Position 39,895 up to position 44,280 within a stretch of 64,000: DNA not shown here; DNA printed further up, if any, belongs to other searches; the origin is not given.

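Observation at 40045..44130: Subtilase carrying the same Ig-triplet plus dockerin-like cassette, plus extensive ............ Asp/Cys repeats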

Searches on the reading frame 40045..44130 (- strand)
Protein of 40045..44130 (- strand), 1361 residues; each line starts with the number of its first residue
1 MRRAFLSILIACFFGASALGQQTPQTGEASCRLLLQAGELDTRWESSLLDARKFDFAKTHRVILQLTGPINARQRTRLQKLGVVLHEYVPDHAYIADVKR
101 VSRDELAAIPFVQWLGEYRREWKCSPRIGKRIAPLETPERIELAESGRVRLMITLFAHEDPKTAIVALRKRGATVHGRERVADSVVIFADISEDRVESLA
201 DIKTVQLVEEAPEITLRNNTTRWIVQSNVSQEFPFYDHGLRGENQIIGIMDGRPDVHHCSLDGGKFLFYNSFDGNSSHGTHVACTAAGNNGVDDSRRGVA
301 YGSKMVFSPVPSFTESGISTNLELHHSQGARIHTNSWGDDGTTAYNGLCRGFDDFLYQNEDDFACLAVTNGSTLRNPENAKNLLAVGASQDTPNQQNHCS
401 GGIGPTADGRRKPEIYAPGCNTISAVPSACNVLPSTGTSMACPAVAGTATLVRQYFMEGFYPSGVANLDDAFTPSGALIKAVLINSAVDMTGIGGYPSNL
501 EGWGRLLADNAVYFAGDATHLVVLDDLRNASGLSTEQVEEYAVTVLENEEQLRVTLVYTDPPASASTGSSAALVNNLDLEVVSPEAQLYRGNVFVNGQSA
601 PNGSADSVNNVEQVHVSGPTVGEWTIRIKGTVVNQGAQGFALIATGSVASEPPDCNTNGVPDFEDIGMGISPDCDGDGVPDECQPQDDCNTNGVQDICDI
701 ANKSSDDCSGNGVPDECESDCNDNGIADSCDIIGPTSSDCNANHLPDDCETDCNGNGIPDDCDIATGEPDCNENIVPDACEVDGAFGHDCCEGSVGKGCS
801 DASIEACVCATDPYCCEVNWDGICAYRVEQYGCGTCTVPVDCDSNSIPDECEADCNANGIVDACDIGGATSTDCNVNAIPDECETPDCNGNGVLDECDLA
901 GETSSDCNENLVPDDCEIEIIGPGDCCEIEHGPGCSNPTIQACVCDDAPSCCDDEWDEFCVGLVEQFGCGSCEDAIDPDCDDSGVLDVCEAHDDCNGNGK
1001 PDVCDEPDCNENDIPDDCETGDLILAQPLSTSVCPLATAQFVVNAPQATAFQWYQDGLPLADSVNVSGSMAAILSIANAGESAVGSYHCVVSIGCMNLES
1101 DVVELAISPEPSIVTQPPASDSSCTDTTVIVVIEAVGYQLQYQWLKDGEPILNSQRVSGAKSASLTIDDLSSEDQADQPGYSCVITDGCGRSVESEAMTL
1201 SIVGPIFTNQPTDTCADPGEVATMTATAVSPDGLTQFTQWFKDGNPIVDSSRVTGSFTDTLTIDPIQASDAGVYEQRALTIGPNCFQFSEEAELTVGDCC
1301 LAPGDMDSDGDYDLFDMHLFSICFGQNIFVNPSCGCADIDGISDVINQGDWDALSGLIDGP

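Call 3: search_protein_families(library=pfam, proteins=[window:40045-44130:-], max_evalue=1)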
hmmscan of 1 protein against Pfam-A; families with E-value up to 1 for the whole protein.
window:40045-44130:- (1361 aa): 6 families
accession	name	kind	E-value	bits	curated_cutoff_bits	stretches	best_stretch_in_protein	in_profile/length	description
PF00082.27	Peptidase_S8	-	3.3e-30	105.8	21.8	1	270-504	48-288/288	Subtilase family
PF13927.12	Ig_3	-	2.1e-17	63.8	30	3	1205-1275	2-73/78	Immunoglobulin domain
PF07679.22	I-set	-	1.8e-15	57.2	23.7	3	1206-1278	2-75/90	Immunoglobulin I-set domain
PF13895.12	Ig_2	-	6.9e-09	36.3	27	1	1044-1106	25-78/79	Immunoglobulin domain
PF07686.23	V-set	-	0.00017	22.2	26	1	1243-1296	52-108/109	Immunoglobulin V-set domain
PF00047.31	ig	-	0.00067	20.4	21.8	1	1218-1274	7-66/81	Immunoglobulin domain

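Call 4: search_protein_families(library=ncbifam, proteins=[window:40045-44130:-], max_evalue=1)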
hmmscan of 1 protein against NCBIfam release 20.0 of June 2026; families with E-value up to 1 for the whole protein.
window:40045-44130:- (1361 aa): 3 families
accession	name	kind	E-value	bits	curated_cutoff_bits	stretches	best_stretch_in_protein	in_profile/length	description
NF040809.1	germ_prot_CspBA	exception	4.8e-09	34.4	1250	1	367-507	389-517/1099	bifunctional germination protease/germinant receptor pseudoprotease CspBA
NF040553.1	SGO_0316_fam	subfamily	1.3e-07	29.7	1400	1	402-460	658-715/1486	SGO_0316/SGO_0317 family LPXTG-anchored serine peptidase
TIGR03921.1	T7SS_mycosin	equivalog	2.6e-07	30.1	278.75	1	375-458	168-249/353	type VII secretion-associated serine protease mycosin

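Call 14: find_encoding_contigs(protein=window:40045-44130:-, flank=2000, max_places=4)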
Protein window:40045-44130:- (1361 aa): 2 contigs read that carry it; 1 place shown.
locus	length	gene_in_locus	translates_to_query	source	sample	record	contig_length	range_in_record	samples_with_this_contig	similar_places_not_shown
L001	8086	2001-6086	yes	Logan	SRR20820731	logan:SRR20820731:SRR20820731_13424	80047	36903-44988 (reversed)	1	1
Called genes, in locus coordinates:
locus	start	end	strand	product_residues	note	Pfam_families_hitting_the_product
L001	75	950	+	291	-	PF08668:HDOD, PF01966:HD (weak)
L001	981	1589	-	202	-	PF07617:DUF1579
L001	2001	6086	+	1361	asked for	PF00082:Peptidase_S8, PF13895:Ig_2 (faint), PF07679:I-set (faint), PF13927:Ig_3 (weak)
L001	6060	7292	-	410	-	PF07690:MFS_1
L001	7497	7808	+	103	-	-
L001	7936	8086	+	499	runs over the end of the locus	-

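Call 83: list_cluster_members(proteins=[window:40048-44130:-, window:15911-18712:+, window:19074-22370:+, window:36699-38195:-])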
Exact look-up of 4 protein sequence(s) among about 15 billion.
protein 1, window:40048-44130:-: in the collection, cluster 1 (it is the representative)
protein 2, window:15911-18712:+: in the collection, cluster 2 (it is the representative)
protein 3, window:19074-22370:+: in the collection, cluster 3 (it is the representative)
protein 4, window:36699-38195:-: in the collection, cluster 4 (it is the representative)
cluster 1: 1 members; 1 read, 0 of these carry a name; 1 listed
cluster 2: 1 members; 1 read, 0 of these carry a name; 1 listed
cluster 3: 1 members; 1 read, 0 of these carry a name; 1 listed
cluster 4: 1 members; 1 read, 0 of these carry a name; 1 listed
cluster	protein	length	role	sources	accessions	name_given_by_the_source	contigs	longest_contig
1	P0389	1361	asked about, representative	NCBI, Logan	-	-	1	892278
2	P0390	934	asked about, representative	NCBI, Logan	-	-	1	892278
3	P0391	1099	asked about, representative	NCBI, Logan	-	-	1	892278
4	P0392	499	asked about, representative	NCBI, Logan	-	-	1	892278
